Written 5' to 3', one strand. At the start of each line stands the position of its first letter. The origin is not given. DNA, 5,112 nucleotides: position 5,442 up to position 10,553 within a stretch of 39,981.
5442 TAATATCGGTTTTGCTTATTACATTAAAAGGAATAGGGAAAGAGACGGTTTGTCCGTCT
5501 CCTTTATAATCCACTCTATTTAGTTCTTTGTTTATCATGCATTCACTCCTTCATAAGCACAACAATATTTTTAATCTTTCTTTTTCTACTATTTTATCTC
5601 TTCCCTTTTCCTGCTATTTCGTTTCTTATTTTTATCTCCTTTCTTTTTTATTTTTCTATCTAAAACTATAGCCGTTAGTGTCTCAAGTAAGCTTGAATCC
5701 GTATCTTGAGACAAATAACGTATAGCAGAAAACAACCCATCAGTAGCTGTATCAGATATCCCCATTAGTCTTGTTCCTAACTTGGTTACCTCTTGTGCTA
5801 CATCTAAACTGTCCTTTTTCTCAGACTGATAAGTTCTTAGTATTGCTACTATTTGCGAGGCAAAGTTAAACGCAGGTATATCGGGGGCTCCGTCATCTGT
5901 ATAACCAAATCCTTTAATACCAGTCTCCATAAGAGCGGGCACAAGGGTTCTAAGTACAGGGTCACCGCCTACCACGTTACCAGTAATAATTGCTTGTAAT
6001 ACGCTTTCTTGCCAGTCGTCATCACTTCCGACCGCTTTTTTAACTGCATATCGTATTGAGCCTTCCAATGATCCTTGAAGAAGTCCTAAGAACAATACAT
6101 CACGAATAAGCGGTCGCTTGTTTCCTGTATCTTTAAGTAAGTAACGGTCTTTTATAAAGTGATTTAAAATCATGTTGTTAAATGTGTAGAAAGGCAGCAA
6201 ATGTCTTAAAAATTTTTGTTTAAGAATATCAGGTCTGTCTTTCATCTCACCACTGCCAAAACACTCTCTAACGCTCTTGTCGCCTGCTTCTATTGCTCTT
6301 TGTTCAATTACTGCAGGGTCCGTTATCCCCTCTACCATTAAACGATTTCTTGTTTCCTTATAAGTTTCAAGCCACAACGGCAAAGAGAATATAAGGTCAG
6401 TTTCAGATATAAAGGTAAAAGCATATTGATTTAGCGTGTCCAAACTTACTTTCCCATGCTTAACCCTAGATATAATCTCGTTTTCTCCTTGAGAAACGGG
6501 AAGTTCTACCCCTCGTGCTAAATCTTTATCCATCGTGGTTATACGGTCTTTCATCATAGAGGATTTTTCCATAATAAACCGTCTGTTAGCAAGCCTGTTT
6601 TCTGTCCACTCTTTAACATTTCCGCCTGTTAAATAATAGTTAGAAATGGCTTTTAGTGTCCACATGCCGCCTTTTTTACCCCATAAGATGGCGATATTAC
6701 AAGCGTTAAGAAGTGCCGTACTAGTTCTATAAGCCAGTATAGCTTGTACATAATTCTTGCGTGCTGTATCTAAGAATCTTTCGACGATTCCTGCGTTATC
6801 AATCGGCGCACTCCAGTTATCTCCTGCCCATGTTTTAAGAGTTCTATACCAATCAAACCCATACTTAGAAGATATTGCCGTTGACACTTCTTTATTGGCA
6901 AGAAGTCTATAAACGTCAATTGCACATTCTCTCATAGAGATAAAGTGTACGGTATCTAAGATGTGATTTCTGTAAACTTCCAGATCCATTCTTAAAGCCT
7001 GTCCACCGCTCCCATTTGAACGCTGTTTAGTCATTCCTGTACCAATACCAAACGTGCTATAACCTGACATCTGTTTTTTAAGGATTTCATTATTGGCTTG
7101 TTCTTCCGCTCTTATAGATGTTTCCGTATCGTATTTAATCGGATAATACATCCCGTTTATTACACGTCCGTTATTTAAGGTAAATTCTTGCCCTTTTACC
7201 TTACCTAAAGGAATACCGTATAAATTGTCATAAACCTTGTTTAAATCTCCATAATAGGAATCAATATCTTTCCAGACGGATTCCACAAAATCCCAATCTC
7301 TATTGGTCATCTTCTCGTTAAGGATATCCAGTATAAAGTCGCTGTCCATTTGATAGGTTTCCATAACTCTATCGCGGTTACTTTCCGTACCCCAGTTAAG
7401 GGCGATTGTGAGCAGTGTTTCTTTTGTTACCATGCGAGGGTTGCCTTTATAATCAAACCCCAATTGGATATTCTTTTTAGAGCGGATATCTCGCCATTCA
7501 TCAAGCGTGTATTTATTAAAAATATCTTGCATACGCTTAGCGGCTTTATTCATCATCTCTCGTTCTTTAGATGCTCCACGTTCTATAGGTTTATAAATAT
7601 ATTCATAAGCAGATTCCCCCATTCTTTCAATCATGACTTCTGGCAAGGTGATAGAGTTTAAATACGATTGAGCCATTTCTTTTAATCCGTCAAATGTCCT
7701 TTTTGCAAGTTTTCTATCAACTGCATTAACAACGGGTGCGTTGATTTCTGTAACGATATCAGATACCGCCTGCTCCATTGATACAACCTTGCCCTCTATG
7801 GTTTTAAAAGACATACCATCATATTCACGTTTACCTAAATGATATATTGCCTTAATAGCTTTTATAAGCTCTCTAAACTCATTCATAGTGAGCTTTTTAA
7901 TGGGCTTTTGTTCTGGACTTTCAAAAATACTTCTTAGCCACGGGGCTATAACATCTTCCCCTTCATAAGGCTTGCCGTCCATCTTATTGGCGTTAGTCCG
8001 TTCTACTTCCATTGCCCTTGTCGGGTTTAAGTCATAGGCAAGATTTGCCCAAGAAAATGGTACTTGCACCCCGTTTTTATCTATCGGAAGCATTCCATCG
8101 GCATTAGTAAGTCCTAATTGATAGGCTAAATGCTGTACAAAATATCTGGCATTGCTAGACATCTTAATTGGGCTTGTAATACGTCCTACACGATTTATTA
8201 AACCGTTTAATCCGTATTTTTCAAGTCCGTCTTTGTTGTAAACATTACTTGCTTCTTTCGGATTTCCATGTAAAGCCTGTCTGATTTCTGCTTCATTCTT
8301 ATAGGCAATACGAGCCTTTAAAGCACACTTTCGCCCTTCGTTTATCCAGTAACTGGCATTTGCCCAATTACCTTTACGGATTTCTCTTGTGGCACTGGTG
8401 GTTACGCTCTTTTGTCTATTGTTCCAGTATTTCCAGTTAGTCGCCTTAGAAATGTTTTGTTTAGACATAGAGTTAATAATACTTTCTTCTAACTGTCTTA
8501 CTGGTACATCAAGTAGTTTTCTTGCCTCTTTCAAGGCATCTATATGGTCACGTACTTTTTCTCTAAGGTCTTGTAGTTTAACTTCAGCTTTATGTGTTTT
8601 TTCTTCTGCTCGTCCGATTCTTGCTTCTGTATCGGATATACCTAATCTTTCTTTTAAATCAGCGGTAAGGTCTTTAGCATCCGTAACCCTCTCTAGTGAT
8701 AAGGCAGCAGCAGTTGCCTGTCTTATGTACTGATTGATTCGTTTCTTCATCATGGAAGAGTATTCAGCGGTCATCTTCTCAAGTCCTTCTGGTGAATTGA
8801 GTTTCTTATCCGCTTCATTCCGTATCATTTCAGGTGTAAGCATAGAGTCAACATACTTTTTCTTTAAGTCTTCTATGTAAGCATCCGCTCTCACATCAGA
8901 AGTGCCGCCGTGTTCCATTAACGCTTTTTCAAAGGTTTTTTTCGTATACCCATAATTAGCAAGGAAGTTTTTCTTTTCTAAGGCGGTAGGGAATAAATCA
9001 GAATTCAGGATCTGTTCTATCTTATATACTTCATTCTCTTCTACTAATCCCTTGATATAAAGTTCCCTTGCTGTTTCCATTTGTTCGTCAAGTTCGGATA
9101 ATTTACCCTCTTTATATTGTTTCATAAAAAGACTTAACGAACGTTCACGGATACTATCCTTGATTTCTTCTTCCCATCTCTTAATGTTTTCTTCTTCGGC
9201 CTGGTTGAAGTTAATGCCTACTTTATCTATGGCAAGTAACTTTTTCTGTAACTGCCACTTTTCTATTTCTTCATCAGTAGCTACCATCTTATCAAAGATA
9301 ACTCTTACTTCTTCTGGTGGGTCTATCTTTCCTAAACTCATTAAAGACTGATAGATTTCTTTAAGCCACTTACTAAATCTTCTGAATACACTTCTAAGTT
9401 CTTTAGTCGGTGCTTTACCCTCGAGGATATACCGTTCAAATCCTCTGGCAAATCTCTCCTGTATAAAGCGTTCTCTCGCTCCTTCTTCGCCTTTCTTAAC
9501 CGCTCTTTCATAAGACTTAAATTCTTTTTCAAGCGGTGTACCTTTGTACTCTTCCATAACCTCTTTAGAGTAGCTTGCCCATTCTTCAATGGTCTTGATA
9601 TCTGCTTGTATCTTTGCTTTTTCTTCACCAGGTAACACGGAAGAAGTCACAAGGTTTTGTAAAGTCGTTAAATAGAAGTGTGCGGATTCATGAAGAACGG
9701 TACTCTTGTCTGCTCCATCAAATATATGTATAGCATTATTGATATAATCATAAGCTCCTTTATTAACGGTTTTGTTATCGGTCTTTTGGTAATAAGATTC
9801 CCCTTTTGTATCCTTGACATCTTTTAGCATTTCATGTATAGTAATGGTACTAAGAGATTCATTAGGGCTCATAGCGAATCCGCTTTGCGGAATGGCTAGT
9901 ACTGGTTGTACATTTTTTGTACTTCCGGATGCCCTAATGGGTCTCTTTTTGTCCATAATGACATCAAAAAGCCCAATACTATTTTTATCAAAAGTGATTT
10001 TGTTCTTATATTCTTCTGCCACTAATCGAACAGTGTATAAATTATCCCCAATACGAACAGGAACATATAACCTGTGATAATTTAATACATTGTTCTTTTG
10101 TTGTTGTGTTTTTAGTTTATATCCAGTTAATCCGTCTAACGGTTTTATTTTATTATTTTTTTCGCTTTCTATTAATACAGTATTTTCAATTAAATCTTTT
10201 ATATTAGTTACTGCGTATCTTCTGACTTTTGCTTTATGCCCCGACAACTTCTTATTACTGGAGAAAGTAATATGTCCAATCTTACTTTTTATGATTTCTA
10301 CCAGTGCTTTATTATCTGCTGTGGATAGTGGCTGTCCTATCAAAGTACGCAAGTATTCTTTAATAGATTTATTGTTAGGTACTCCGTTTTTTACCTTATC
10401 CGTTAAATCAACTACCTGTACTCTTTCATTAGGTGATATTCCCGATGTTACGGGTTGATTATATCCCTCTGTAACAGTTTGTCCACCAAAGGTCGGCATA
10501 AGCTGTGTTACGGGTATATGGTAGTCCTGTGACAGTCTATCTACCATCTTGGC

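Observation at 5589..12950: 2453-aa giant internal virion protein with a glycine-zipper membrane segment and an HExxH motif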

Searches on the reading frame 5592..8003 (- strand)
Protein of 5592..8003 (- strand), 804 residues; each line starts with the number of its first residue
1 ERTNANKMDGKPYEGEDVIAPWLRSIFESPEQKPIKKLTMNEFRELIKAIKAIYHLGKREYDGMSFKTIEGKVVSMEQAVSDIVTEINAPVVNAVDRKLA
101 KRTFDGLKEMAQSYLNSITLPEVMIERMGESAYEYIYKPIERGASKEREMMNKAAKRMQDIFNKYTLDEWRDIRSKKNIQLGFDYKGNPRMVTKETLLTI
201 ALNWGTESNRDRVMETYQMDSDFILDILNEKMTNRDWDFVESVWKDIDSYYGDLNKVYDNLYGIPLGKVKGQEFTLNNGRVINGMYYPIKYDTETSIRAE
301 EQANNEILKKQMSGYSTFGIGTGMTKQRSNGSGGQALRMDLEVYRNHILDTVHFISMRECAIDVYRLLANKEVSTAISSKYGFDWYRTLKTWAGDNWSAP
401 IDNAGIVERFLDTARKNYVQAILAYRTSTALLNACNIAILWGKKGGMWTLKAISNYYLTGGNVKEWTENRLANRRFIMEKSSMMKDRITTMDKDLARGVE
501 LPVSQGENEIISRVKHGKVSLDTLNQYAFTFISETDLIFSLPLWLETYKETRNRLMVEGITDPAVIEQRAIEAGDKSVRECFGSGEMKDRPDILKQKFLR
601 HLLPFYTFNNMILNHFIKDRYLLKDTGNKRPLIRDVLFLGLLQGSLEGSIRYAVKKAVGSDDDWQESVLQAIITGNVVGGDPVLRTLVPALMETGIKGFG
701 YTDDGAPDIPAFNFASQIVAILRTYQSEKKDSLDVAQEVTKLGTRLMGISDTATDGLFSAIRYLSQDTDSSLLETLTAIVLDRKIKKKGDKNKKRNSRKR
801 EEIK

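Call 69: predict_structure(alignment_id=A3)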
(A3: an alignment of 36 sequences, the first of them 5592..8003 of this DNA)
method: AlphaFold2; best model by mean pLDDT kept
length: 804 residues; sequences in the alignment: 36
mean_pLDDT: 80.2   pTM: 0.81
mean pLDDT of the five models: 80.2, 78.4, 74.4, 72.3, 70.9
residues with pLDDT >= 90: 307; 70-90: 330; 50-70: 125; < 50: 42
segments of 3 or more residues with pLDDT < 50: 1-17, 319-329, 695-707
pLDDT, mean of each block of 10 residues (from residue 1): 27 39 65 70 75 69 77 88 91 74 79 89 95 95 93 93 93 93 91 96 94 92 94 96 96 88 79 91 93 83 71 54 44 81 92 91 91 92 91 83 64 78 72 84 91 91 92 95 87 75 85 76 73 87 96 94 93 94 89 77 75 91 91 87 83 72 71 68 64 46 43 60 66 77 77 77 74 72 69 74 78
secondary structure, 60 per line:
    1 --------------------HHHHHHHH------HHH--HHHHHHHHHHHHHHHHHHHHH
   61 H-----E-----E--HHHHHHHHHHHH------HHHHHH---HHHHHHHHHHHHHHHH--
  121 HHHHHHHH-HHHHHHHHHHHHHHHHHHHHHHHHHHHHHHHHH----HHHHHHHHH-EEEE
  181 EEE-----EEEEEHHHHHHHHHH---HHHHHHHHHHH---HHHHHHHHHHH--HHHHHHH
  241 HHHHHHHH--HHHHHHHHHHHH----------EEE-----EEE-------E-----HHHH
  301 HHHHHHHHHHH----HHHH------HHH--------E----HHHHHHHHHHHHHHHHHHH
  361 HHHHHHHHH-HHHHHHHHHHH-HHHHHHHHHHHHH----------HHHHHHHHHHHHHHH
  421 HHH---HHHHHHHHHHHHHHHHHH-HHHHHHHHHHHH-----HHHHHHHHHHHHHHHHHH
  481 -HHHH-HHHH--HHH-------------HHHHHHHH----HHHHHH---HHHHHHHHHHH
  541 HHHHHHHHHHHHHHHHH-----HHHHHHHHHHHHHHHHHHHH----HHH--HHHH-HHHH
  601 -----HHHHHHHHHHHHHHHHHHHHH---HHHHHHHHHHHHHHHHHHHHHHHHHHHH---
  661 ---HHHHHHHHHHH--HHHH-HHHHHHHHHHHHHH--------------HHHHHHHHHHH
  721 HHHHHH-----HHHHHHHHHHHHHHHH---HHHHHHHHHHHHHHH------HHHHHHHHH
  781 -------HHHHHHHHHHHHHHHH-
elements in order (helices of 4 or more, strands of 3 or more residues): H21-28 H40-61 H76-87 H94-99 H103-118 H121-128 H130-162 H167-175 E177-183 E189-193 H194-203 H207-217 H221-231 H234-248 H251-262 E273-275 E281-283 H297-311 H316-319 H342-369 H371-381 H383-395 H406-423 H427-444 H446-457 H463-480 H482-485 H487-490 H509-516 H521-526 H530-557 H563-582 H592-595 H597-600 H606-626 H630-657 H664-674 H677-680 H682-695 H710-726 H732-747 H751-765 H772-780 H788-803

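Call 80: find_related_loci(query=A3, collection=genome_contigs, flank=2000)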
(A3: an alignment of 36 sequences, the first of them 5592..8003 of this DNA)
Query A3 (804 aa) in genome_contigs; peptide patterns used: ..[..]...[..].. (x = any residue, [..] = any of these).
138 stretches matched a pattern; 18 encode a relative of the query (tblastn E <= 1e-3); 18 distinct loci.
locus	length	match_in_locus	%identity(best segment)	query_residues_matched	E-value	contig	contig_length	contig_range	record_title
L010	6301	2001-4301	41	16-791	0e+0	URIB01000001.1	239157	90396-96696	uncultured Dialister sp. isolate UMGS1019 genome assembly, contig: NODE_1_length_239157_cov_7.736560, whole genome shotg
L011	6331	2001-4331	40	10-787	0e+0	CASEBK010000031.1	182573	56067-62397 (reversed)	uncultured Veillonellaceae bacterium isolate SI.A58.metabat-bins.128 genome assembly, contig: SI.A58.metabat-bins.128.fa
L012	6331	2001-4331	38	1-779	1e-173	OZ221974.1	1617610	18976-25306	Dialister sp. Marseille-QA0723 genome assembly, chromosome: contig00001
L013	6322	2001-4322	38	8-788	4e-166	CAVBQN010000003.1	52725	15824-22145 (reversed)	Fusicatenibacter saccharivorans isolate H07641-L1_cleanbin_000006 genome assembly, contig: Spades_H07641-L1_contig_292,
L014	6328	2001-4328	38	13-786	3e-166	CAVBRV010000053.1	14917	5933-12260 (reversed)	Paludibacteraceae bacterium isolate H07622-L1_cleanbin_000032 genome assembly, contig: Spades_H07622-L1_contig_2194, who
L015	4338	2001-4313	37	8-790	3e-161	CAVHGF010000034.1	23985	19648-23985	Treponemataceae bacterium isolate H07636-L1_cleanbin_000017 genome assembly, contig: Spades_H07636-L1_contig_1044, whole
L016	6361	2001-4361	38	4-786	3e-168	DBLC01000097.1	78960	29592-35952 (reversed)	MAG TPA_asm: Dialister sp. UBA734 UBA734_contig_1872, whole genome shotgun sequence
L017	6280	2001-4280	33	11-786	5e-138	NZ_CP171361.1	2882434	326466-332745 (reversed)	Megasphaera hexanoica strain MH chromosome, complete genome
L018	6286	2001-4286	33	18-786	3e-130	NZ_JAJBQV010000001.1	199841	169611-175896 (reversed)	Megasphaera elsdenii strain MSK.21.52 IFLJIGJF_1, whole genome shotgun sequence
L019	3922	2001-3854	34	16-621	8e-112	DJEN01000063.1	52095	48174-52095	MAG TPA_asm: Megasphaera sp. UBA5897 UBA5897_contig_10443, whole genome shotgun sequence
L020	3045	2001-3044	45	8-357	3e-93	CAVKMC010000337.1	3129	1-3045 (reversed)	Agathobacter sp. isolate H07689-L1_cleanbin_000019 genome assembly, contig: Spades_H07689-L1_contig_13791, whole genome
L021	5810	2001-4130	31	32-741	1e-90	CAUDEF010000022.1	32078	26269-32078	MAG TPA_asm: uncultured Phascolarctobacterium sp. isolate ERR9578189_bin.14_MetaWRAP_v1.3_MAG genome assembly, contig: E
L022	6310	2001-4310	26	14-787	2e-78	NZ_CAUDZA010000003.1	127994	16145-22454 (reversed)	MAG: Phascolarctobacterium succinatutens isolate SRR22541659_bin.19_MetaWRAP_v1.3_MAG ERZ18684452.22, whole genome shotg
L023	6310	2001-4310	27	13-788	7e-77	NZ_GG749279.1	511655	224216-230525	Selenomonas noxia ATCC 43541 SCAFFOLD2, whole genome shotgun sequence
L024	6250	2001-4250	28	36-672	1e-57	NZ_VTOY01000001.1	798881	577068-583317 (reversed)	Selenomonas ruminis strain mPRGC5 1, whole genome shotgun sequence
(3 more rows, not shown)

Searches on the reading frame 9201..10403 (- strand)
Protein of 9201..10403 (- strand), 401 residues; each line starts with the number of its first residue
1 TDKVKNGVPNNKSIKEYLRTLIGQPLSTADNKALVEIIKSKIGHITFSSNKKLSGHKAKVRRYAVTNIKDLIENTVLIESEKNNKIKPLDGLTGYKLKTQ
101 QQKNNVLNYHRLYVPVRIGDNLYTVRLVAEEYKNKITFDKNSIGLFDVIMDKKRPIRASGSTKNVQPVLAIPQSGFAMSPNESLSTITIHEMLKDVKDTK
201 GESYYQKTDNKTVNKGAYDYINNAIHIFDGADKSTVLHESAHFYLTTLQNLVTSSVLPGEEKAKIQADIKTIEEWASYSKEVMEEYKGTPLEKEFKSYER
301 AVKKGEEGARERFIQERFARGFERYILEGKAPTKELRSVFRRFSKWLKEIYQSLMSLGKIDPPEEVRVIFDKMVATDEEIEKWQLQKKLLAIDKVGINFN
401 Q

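Call 52: predict_structure(alignment_id=A2)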
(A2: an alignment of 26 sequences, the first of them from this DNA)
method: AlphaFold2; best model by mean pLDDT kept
length: 401 residues; sequences in the alignment: 26
mean_pLDDT: 64.9   pTM: 0.47
mean pLDDT of the five models: 64.9, 61.9, 60.8, 59.9, 59.8
residues with pLDDT >= 90: 72; 70-90: 88; 50-70: 134; < 50: 107
segments of 3 or more residues with pLDDT < 50: 1-8, 25-53, 150-205, 393-401
pLDDT, mean of each block of 10 residues (from residue 1): 42 65 49 43 30 51 58 60 85 91 83 65 67 66 56 38 31 33 37 36 47 62 61 76 89 84 94 96 91 91 92 93 84 92 84 61 61 58 56 44 37
secondary structure, 60 per line:
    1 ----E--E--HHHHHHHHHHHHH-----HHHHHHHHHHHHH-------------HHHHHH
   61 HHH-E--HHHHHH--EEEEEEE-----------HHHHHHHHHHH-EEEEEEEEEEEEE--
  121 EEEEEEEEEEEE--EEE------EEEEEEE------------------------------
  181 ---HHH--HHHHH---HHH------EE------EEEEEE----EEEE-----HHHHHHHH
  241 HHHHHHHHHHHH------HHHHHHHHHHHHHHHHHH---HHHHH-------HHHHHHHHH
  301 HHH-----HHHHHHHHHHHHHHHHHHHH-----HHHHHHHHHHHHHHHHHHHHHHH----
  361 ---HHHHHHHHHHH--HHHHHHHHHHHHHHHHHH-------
elements in order: H11-23 H29-41 H55-63 H68-73 E76-82 H94-104 E106-118 E121-132 E135-137 E144-150 H189-193 E214-219 E224-227 H233-252 H259-276 H280-284 H292-303 H309-328 H334-356 H364-374 H377-394

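Call 67: fold_search(model_id=the predicted structure, library=pdb)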
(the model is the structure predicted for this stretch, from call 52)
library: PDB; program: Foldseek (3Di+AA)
matches with E <= 10: 151; with E <= 0.001: 0
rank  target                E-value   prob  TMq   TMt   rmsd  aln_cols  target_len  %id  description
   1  4qan_A                9.2e-02  0.14  0.13  0.13  18.8       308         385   13  Crystal structure of a cystatin-like protein (RUMGNA_02398) from Ruminococcus gnavus ATCC 29149 at 2.10 A resolution (released 2014-07-23)
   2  4qan_B                1.9e-01  0.10  0.12  0.13  18.9       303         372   12  Crystal structure of a cystatin-like protein (RUMGNA_02398) from Ruminococcus gnavus ATCC 29149 at 2.10 A resolution (released 2014-07-23)
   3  9l0w_A                5.4e-01  0.06  0.11  0.07  23.5       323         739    9  Structure of gain-of-function polycystin-1/polycystin-2 complex (released 2025-12-17)
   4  8zkt_D                1.1e+00  0.02  0.08  0.08  28.9       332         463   12  Structure of Polycystin-1/Polycystin-2 complex with GOF mutations (released 2025-05-21)
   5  4r80_A                1.7e+00  0.11  0.10  0.36  11.0       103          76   10  Crystal Structure of a De Novo Designed Beta Sheet Protein, Cystatin Fold, Northeast Structural Genomics Consortium (N (released 2014-09-24)
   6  7tdz_A                1.7e+00  0.06  0.08  0.03  19.7       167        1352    8  Cryo-EM model of protomer of the cytoplasmic ring of the nuclear pore complex from Xenopus laevis (released 2022-06-22)
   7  5ctm_B                2.0e+00  0.02  0.08  0.12  16.8       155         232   15  Structure of BPu1 beta-lactamase (released 2015-11-18)
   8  8qes_A                2.4e+00  0.04  0.08  0.13  12.9        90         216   13  E coli NfsB with the unnatural amino acid, p-aminoPhe at position 124 (released 2024-08-14)
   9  6s1l                  2.7e+00  0.08  0.10  0.10  11.1       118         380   13  Structure of fission yeast Mis16 (released 2019-08-07)
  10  2pww                  2.7e+00  0.06  0.08  0.17   9.2        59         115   12  Crystal structure of ABC2387 from Bacillus clausii (released 2007-05-22)
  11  1nec_A                2.7e+00  0.04  0.08  0.13  13.1        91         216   14  NITROREDUCTASE FROM ENTEROBACTER CLOACAE (released 2000-03-31)
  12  5u35_B                2.8e+00  0.06  0.10  0.27  14.7       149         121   11  Crystal structure of a de novo designed protein with curved beta-sheet (released 2017-01-25)
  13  4kik_B                2.8e+00  0.05  0.10  0.07  34.5       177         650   15  Human IkB kinase beta (released 2013-06-26)
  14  5k47_A                3.1e+00  0.02  0.11  0.09  25.6       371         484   11  CryoEM structure of the human Polycystin-2/PKD2 TRP channel (released 2016-08-24)
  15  5qd0_A                3.3e+00  0.03  0.07  0.08  14.8       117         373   14  Crystal structure of BACE complex withBMC006 (released 2020-06-03)
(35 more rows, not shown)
